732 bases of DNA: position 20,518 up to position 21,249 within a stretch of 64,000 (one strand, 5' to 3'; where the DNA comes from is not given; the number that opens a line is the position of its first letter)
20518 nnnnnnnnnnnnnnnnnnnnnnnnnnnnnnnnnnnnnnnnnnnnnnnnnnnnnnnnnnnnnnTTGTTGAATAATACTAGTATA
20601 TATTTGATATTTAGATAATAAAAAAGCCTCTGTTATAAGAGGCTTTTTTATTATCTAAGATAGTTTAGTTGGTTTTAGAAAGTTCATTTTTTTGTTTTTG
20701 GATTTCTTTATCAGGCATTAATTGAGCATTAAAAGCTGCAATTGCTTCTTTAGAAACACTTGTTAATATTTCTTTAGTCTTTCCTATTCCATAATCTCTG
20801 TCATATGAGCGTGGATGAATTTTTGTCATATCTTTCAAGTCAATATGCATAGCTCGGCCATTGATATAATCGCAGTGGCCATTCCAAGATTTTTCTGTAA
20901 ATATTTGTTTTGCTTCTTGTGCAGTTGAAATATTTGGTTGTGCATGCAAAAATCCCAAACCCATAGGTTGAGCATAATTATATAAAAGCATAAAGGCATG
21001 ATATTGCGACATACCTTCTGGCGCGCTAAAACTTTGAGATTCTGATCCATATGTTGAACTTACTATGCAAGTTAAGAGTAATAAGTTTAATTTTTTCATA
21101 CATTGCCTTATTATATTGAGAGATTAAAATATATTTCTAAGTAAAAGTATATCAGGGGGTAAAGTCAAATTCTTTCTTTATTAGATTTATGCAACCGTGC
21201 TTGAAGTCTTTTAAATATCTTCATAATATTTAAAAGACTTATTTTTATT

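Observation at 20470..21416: Duplicated der 3' end (4 differences, all synonymous) bracketing a 0.7-kb insertion that carries a secreted-protein gene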

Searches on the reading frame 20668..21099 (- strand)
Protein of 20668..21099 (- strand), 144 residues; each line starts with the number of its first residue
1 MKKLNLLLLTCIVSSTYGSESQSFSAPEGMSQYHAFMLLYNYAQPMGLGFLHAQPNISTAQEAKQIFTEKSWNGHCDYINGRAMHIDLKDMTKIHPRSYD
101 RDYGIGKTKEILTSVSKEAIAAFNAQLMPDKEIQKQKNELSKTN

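Call 18: search_protein_families(library=pfam, proteins=[window:20668-21099:-], max_evalue=0.01)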
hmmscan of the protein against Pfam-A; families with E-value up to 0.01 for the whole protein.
window:20668-21099:- (144 aa): 0 families

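Call 19: find_homologous_proteins(query=window:20668-21099:-, max_evalue=0.001)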
Query window:20668-21099:- (144 aa): 1 proteins with E <= 0.001 among 13 candidates.
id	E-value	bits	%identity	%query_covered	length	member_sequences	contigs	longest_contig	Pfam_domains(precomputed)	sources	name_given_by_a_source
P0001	4.8e-91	319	100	100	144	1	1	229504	-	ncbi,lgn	-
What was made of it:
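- The source contig is 229.5 kb (call 19).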

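Call 22: find_encoding_contigs(protein=P0001, flank=10000, max_places=10)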
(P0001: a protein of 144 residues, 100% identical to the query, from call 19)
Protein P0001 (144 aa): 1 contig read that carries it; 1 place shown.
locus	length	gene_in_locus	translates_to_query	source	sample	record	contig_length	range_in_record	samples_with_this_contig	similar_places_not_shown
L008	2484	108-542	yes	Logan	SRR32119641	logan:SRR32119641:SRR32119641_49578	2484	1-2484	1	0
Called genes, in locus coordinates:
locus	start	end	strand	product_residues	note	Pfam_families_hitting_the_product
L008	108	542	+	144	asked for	-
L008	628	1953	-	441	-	PF00009:GTP_EFTU, PF01926:MMR_HSR1, PF02421:FeoB_N, PF04548:AIG1, PF01926:MMR_HSR1, PF02421:FeoB_N, PF04548:AIG1, PF14714:KH_dom-like, +9 more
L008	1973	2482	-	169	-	?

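Call 61: search_protein_representatives(protein=window:20668-21099:-)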
Query: 144 residues. Proteins with E-value up to 0.001 (for the whole library): 437; up to 1e-10: 7; up to 1e-30: 1. The best 150 are listed.
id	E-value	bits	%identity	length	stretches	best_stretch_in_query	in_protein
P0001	1.5e-91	319.3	100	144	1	1-144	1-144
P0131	1.4e-24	102.6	49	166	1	7-127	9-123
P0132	2.0e-13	66.4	38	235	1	20-115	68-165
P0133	3.4e-12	62.5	41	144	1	26-115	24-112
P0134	4.9e-11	58.7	38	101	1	32-116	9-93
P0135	6.3e-11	58.4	41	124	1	28-112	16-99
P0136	6.7e-11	58.3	31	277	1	2-116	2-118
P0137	4.1e-10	55.7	35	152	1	29-130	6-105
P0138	4.2e-10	55.7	36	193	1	27-134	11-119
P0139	8.3e-10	54.8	34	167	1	28-115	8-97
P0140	1.1e-09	54.4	34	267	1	12-133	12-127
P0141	1.8e-09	53.7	40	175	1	35-121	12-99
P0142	3.0e-09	52.9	37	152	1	28-129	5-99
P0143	4.7e-09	52.3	37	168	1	29-127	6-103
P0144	4.9e-09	52.2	39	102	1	29-112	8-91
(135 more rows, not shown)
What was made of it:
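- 20665..21099 (-): 144-aa gene with a signal-peptide-like N-terminus; the cargo between the repeats. 437 distant relatives in the representative library (call 61).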

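Call 63: predict_structure(protein=window:20668-21099:-)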
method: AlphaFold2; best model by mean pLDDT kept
length: 144 residues; sequences in the alignment: 1
mean_pLDDT: 42.6   pTM: 0.36
mean pLDDT of the five models: 42.6, 38.1, 37.1, 34.7, 34.5
residues with pLDDT >= 90: 0; 70-90: 0; 50-70: 34; < 50: 110
segments of 3 or more residues with pLDDT < 50: 1-23, 45-116, 118-120, 127-129, 142-144
pLDDT, mean of each block of 10 residues (from residue 1): 32 35 51 57 48 43 44 38 35 33 34 44 50 50 47
secondary structure, 60 per line:
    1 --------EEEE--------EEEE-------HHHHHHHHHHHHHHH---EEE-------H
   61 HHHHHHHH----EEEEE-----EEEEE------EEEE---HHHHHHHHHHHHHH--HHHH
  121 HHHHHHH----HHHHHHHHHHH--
elements in order: E9-12 E21-24 H32-46 E50-52 H60-68 E73-77 E83-87 E94-97 H101-114 H117-127 H132-142

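Call 64: search_protein_families(library=pfam, alignment_id=A2, max_evalue=0.01)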
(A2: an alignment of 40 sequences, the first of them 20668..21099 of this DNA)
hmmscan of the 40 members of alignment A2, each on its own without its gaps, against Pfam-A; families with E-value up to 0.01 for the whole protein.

A. member 1, window:20668-21099:- (144 aa): 0 families

B. families by the number of members that match (of 40 scanned): 1 family
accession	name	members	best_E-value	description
PF04991.19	LicD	1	0.0091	LicD family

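Call 65: search_solved_structures(query=A2, max_evalue=1)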
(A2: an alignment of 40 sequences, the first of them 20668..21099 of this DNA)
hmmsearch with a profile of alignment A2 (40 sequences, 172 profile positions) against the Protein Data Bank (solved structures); distinct sequences matched with E-value up to 1: 2.
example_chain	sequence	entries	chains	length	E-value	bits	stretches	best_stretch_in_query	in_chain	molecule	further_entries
6xu6_AB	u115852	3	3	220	0.49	13.8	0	47-79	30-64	40S ribosomal protein S3a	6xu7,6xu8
4v6w_AB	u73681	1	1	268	0.73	13.2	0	47-79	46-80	40S ribosomal protein S3a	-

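Call 69: search_protein_families(library=phrogs, proteins=[window:20668-21099:-, P0131, P0133], max_evalue=0.001)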
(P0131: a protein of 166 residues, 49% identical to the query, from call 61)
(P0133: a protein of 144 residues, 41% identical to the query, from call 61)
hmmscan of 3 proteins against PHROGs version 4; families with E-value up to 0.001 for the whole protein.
window:20668-21099:- (144 aa): 0 families

P0131 (166 aa): 0 families

P0133 (144 aa): 1 family
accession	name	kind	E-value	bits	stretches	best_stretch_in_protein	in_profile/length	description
phrog_12532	-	unknown function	8.2e-05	23.3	0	1-55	1-56/248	-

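Call 71: predict_structure(alignment_id=A2)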
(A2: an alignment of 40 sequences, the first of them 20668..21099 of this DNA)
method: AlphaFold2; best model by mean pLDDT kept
length: 144 residues; sequences in the alignment: 40
mean_pLDDT: 90.2   pTM: 0.79
mean pLDDT of the five models: 90.2, 90.1, 89.2, 89.2, 89.0
residues with pLDDT >= 90: 108; 70-90: 15; 50-70: 21; < 50: 0
segments of 3 or more residues with pLDDT < 50: none
pLDDT, mean of each block of 10 residues (from residue 1): 60 60 94 99 95 96 98 97 98 97 97 98 93 83 86
secondary structure, 60 per line:
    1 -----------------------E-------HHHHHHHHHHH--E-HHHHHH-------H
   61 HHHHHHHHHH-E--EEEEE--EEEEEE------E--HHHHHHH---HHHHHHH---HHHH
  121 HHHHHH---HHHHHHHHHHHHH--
elements in order: H32-42 H47-52 H60-70 E75-79 E82-87 H97-103 H107-113 H117-126 H130-142

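Call 73: fold_search(model_id=the predicted structure, library=pdb)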
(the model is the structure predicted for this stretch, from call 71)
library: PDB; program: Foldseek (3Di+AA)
matches with E <= 10: 8; with E <= 0.001: 0
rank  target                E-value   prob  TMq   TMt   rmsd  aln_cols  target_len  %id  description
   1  6m0v_A                3.3e+00  0.01  0.17  0.04  13.7       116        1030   12  Crsytal structure of streptococcus thermophilus Cas9 in complex with the GGAA PAM (released 2020-09-09)
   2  9edb_A                6.1e+00  0.01  0.13  0.02   9.6        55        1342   16  SpCas9 with 17-bp R-loop containing 2 terminal mismatches (State V - dissociated) (released 2025-06-18)
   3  4nn2_B                6.5e+00  0.01  0.14  0.16  10.6        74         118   15  Protein Crystal Structure of Human Borjeson-Forssman-Lehmann Syndrome Associated Protein PHF6 (released 2014-02-26)
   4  7oxq_B                7.0e+00  0.01  0.17  0.08   9.5        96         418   11  Crystal structure of HIV-1 reverse transcriptase with a double stranded DNA in complex with fragment 048 at the transi (released 2021-12-08)
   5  2ol2_A                7.5e+00  0.01  0.11  0.07  11.2        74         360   14  High Resolution Structure of Native PCI in Space Group P21 (released 2007-03-13)
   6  5gvc_B                7.5e+00  0.01  0.14  0.06  15.8       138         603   10  Human Topoisomerase IIIb topo domain (released 2017-06-14)
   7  6m0w_A                8.0e+00  0.01  0.17  0.04  14.3       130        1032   13  Crystal structure of Streptococcus thermophilus Cas9 in complex with the AGAA PAM (released 2020-09-09)
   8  8bel_C                8.5e+00  0.01  0.08  0.06  13.7        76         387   17  Cryo-EM structure of the Arabidopsis thaliana I+III2 supercomplex (CIII membrane domain) (released 2023-01-11)
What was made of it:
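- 20665..21099 (-): AF2 model with pLDDT 90 and no PDB fold match (calls 71, 73).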

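Call 76: find_encoding_contigs(protein=P0131, flank=6000, max_places=4)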
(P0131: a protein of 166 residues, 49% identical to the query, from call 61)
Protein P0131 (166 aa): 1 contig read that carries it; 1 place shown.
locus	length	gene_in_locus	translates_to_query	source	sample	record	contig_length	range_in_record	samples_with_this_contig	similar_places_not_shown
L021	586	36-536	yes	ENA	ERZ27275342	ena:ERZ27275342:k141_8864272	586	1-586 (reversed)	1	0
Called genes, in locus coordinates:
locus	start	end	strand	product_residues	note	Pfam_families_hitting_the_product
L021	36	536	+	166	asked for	-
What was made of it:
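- Tried and rejected: The contig is only 586 bp and gives no context (call 76).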

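Call 77: fold_search(model_id=the predicted structure, library=viral)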
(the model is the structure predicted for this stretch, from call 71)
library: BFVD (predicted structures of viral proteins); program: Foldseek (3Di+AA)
matches with E <= 10: 18; with E <= 0.001: 2
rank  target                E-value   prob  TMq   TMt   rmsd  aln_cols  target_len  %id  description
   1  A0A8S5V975            2.1e-04  1.00  0.55  0.34  11.1       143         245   20  Uncharacterized protein [Caudovirales sp. ctCpR1]
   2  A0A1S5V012            6.8e-04  1.00  0.53  0.63   4.4       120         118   16  (no name in the UniProt tables at hand)
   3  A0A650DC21            2.1e-03  1.00  0.51  0.62   6.8       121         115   17  (no name in the UniProt tables at hand)
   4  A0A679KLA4            9.9e-03  0.97  0.37  0.44   5.3       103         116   26  (no name in the UniProt tables at hand)
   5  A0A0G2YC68            1.7e-02  0.99  0.33  0.66   2.3        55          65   34  Uncharacterized protein [Acanthamoeba polyphaga mimivirus Kroon]
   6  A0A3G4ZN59            8.2e-01  0.35  0.30  0.10   2.8        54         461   18  Uncharacterized protein [Terrestrivirus sp.]
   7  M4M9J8                4.1e+00  0.11  0.39  0.56   6.4       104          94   16  (no name in the UniProt tables at hand)
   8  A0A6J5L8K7            4.1e+00  0.02  0.14  0.08  18.5        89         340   13  LysM domain [uncultured Caudovirales phage]
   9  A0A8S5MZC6            6.1e+00  0.02  0.14  0.13  10.8        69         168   17  TRAF PROTEIN, TRAO PROTEIN, TRAN ADHESION, BACTERIAL SECRETION.5A [Siphoviridae sp. ctAUQ2]
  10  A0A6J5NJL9            6.1e+00  0.02  0.16  0.12  17.5       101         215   15  Uncharacterized protein [uncultured Caudovirales phage]
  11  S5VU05                6.1e+00  0.01  0.17  0.13  13.4       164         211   13  Uncharacterized protein [Campylobacter phage CP8]
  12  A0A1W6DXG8            8.0e+00  0.01  0.15  0.14  10.2        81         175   15  Uncharacterized protein [Sphingobium phage Lacusarx]
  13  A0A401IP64            8.6e+00  0.01  0.17  0.09  11.3       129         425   16  Wsv222-like protein, paralog 2 (Fragment) [Hemigrapsus takanoi nimavirus]
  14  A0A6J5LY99            8.6e+00  0.01  0.17  0.09  15.4       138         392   16  Uncharacterized protein [uncultured Caudovirales phage]
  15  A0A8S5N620            9.2e+00  0.01  0.15  0.16  17.1        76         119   17  Lipoprotein [Siphoviridae sp. ctWDo30]
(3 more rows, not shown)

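Call 89: search_protein_families(library=padloc, proteins=[window:20668-21099:-], max_evalue=0.001)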
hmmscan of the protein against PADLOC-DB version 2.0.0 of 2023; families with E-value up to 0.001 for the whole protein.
window:20668-21099:- (144 aa): 0 families

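Call 90: search_protein_families(library=ncbifam, proteins=[window:20668-21099:-], max_evalue=0.001)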
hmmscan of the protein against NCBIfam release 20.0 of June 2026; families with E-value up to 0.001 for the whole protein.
window:20668-21099:- (144 aa): 0 families
